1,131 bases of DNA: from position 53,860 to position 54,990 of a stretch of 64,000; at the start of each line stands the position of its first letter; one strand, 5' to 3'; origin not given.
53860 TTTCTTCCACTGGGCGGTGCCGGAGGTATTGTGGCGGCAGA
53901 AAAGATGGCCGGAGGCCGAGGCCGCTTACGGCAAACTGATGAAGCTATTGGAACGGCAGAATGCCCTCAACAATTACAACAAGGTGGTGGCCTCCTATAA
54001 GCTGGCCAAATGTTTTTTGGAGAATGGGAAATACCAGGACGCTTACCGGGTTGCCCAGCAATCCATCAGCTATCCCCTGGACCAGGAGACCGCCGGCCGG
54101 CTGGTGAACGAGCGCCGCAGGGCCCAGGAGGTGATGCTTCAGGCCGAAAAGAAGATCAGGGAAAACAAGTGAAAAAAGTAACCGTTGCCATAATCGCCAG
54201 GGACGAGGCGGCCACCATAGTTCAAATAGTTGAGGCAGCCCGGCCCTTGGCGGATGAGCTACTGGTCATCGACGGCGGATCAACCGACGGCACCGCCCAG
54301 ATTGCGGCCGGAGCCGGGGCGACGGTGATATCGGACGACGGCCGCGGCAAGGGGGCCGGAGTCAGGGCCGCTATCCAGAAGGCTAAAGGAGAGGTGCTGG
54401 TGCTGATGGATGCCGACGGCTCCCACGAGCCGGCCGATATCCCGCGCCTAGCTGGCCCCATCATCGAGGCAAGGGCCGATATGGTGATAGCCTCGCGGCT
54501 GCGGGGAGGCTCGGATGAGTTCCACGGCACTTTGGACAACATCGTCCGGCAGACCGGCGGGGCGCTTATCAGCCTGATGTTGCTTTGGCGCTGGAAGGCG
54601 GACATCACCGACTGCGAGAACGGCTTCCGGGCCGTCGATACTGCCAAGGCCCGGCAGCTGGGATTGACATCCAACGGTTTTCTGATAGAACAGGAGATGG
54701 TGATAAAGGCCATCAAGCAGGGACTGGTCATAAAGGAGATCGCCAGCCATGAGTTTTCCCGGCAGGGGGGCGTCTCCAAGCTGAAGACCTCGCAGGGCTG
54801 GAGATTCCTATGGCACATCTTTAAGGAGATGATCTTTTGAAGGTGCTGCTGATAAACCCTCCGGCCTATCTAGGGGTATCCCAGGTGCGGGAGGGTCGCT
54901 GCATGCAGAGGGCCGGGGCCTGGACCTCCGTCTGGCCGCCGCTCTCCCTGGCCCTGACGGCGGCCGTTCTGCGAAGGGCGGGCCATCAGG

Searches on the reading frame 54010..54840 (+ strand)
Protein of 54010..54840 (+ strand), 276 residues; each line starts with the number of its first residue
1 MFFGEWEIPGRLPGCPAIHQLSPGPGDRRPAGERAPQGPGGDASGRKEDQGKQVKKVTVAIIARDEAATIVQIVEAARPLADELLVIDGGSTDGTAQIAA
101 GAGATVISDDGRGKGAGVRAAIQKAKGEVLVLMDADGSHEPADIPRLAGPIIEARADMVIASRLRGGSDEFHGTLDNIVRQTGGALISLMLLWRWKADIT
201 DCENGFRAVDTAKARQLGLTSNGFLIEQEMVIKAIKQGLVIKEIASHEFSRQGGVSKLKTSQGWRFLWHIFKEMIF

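Call 3: search_protein_families(library=pfam, proteins=[window:54010-54840:+], max_evalue=0.01)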
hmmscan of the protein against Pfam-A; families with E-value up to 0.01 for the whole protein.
window:54010-54840:+ (276 aa): 2 families
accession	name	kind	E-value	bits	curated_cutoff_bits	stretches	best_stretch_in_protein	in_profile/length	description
PF00535.33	Glycos_transf_2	-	1.1e-22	81.2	23.3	1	58-179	1-131/168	Glycosyl transferase family 2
PF13704.12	Glyco_tranf_2_4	-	0.0035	18.3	27.5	1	64-104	1-42/98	Glycosyl transferase family 2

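Call 4: search_protein_families(library=ncbifam, proteins=[window:54010-54840:+], max_evalue=0.01)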
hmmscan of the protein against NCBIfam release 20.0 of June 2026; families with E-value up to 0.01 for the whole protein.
window:54010-54840:+ (276 aa): 12 families
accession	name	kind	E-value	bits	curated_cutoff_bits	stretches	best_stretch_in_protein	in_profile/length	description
TIGR04182.1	glyco_TIGR04182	equivalog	2.4e-38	132.2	325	1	56-272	1-216/293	S-layer glycoprotein N-glycosyltransferase AglJ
NF058614.1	PPMAGASynPpgS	equivalog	9.2e-18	64.5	370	1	59-238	4-186/226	polyprenyl-phospho-N-acetylgalactosaminyl synthase PpgS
NF041391.1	DPhHxTase_Halo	equivalog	3.4e-16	58.9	375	1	69-260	12-194/213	dolichyl-phosphate hexose transferase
NF010496.0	PRK13915.1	equivalog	3.5e-16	59.2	262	1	52-154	28-145/307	glucosyl-3-phosphoglycerate synthase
TIGR04283.1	glyco_like_mftF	equivalog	7.1e-12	45.4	182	1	59-145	3-90/221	TIGR04283 family arsenosugar biosynthesis glycosyltransferase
NF047588.1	GlcsyltransPgfSStrep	equivalog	7.3e-06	25.4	500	1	68-177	21-135/308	glycosyltransferase PgfS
NF007986.1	PRK10714.1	equivalog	2.7e-05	23.3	529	1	52-162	3-125/316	undecaprenyl-phosphate 4-deoxy-4-formamido-L-arabinose transferase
TIGR03937.1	PgaC_IcaA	equivalog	8.7e-05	21.6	422.3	1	48-137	38-136/407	poly-beta-1,6-N-acetyl-D-glucosamine synthase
TIGR03469.1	HpnB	hypoth_equivalog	0.00013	21.1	379.25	1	53-158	42-167/386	hopene-associated glycosyltransferase HpnB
TIGR03965.1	mycofact_glyco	equivalog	0.00014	20.9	280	1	51-155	70-183/467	mycofactocin biosynthesis glycosyltransferase MftF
TIGR02665.1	molyb_mobA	equivalog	0.0012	18.9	151.85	1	64-162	24-124/186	molybdenum cofactor guanylyltransferase MobA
NF041875.1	EPS_EpsD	equivalog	0.0024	17.4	370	1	82-141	31-94/325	exopolysaccharide biosynthesis glycosyltransferase EpsD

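Call 31: search_solved_structures(query=window:54169-54840:+, max_evalue=0.001)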
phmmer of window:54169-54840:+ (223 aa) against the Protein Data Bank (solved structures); distinct sequences matched with E-value up to 0.001: 15.
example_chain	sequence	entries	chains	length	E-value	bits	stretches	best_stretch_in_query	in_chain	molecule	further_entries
5mlz_A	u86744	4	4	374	1.7e-10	44.1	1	20-221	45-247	Dolichol monophosphate mannose synthase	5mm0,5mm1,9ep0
7pdo_A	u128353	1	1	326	2.4e-08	37.1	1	4-107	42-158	Glucosyl-3-phosphoglycerate synthase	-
7p5l_A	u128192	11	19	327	2.4e-08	37.1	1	4-107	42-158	Glucosyl-3-phosphoglycerate synthase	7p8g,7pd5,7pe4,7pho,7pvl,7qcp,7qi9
4y6n_A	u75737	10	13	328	2.8e-08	36.8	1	4-112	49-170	Glucosyl-3-phosphoglycerate synthase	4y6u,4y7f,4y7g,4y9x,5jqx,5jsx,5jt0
3e25_A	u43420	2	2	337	3e-08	36.7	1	4-112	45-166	Putative uncharacterized protein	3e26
4ddz_A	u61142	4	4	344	3.1e-08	36.7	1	4-112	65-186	GLUCOSYL-3-PHOSPHOGLYCERATE SYNTHASE (GpgS) | Glucosyl-3-phosphoglycerate synthase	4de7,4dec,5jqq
3ckj_A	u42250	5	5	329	4.6e-08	36.1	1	4-103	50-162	Putative uncharacterized protein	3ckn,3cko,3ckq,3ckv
3f1y_A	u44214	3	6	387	1.8e-06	30.9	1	21-103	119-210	Mannosyl-3-phosphoglycerate synthase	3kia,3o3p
22ao_A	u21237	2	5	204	1.3e-05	28.1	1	4-101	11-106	GmaR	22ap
9bhc_C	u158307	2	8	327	7.7e-05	25.6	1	2-105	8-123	Undecaprenyl-phosphate 4-deoxy-4-formamido-L-arabinose transferase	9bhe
8vxh_A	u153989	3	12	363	9.6e-05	25.3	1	2-101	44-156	Undecaprenyl-phosphate 4-deoxy-4-formamido-L-arabinose transferase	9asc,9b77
9omm_A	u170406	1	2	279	0.0003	23.7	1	18-89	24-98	Glycosyltransferase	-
9omj_A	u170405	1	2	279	0.0003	23.7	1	18-89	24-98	Glycosyltransferase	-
9omh_A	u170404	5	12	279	0.0003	23.6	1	18-89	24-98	Glycosyltransferase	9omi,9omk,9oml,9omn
9hwj_A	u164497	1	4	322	0.0006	22.7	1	2-110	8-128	Undecaprenyl-phosphate 4-deoxy-4-formamido-L-arabinose transferase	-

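Call 67: search_solved_structures(query=A4, max_evalue=0.001, show_alignments=1)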
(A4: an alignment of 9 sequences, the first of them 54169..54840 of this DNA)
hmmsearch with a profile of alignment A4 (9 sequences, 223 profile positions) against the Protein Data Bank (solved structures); distinct sequences matched with E-value up to 0.001: 27.
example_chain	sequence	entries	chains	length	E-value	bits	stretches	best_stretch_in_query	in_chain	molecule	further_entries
5mlz_A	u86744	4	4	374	8.7e-24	87.3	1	2-220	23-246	Dolichol monophosphate mannose synthase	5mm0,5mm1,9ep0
7pdo_A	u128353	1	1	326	3e-15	59.4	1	3-108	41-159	Glucosyl-3-phosphoglycerate synthase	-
7p5l_A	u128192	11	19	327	3.1e-15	59.4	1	3-108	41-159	Glucosyl-3-phosphoglycerate synthase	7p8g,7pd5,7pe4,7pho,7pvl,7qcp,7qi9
3ckj_A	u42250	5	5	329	2.6e-14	56.3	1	3-110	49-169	Putative uncharacterized protein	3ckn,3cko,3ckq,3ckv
4y6n_A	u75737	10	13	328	3.2e-14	56.1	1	3-109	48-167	Glucosyl-3-phosphoglycerate synthase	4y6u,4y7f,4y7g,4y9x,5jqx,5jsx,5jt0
3e25_A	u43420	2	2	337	3.4e-14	56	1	3-109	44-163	Putative uncharacterized protein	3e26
4ddz_A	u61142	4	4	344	3.5e-14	55.9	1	3-109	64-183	GLUCOSYL-3-PHOSPHOGLYCERATE SYNTHASE (GpgS) | Glucosyl-3-phosphoglycerate synthase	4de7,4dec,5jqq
9bhc_C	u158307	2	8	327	1.3e-13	54.1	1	2-221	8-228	Undecaprenyl-phosphate 4-deoxy-4-formamido-L-arabinose transferase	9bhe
8vxh_A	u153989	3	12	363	1.8e-13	53.6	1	2-221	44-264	Undecaprenyl-phosphate 4-deoxy-4-formamido-L-arabinose transferase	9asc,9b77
9hwj_A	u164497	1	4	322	7.4e-13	51.6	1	2-221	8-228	Undecaprenyl-phosphate 4-deoxy-4-formamido-L-arabinose transferase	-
22ao_A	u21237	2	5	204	1.5e-11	47.3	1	4-103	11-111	GmaR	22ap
3f1y_A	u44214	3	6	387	2.3e-10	43.5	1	4-84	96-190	Mannosyl-3-phosphoglycerate synthase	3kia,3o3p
9omh_A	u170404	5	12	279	5.2e-10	42.3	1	3-89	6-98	Glycosyltransferase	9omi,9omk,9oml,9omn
9omm_A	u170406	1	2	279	5.2e-10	42.3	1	3-89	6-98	Glycosyltransferase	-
9omj_A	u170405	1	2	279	5.3e-10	42.3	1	3-89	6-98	Glycosyltransferase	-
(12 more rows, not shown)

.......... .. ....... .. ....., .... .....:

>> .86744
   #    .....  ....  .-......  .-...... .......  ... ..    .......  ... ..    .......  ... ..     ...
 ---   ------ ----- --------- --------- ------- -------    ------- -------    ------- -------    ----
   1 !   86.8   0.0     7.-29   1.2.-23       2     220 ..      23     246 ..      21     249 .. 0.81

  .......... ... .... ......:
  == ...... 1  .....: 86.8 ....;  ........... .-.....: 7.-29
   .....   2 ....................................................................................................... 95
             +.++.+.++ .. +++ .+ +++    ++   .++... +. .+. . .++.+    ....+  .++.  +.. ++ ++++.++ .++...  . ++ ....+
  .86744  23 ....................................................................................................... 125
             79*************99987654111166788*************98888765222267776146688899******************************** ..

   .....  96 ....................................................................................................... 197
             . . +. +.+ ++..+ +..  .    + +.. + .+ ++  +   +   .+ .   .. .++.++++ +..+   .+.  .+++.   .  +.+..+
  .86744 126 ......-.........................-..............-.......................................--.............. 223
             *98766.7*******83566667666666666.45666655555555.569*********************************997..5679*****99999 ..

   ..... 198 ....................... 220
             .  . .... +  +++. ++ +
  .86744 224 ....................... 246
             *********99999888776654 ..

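Call 68: find_related_loci(query=A4, collection=metagenome_contigs, flank=10000)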
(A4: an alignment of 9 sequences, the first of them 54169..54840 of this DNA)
Query A4 (223 aa) in metagenome_contigs; peptide patterns used: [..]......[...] (x = any residue, [..] = any of these).
600 stretches matched a pattern (row limit reached: there are more); 527 encode a relative of the query (tblastn E <= 1e-3); the best 80 are kept; 80 distinct loci.
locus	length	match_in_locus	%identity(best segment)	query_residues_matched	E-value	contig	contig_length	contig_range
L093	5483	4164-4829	74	1-222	5e-109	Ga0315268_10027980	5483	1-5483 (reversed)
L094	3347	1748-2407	51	3-222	5e-74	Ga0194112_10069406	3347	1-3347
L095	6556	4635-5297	49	3-222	2e-72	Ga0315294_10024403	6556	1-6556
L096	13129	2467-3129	49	3-222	1e-72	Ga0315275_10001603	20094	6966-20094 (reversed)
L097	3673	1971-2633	54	3-222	1e-72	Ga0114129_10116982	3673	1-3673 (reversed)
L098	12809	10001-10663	49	3-222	1e-72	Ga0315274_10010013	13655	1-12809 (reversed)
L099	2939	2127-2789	53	3-222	2e-72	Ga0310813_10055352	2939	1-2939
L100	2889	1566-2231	50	2-222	3e-72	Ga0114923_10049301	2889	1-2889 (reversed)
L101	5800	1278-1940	52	3-222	8e-71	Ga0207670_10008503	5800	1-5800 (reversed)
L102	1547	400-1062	51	3-222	5e-71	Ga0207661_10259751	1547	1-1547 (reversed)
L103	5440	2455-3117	48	3-222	2e-67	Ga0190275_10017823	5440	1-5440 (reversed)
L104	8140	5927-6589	50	3-222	4e-67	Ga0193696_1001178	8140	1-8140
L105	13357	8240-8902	49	3-222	4e-67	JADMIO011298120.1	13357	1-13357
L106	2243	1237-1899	48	3-222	2e-68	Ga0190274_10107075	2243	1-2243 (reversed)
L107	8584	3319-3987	48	2-223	2e-66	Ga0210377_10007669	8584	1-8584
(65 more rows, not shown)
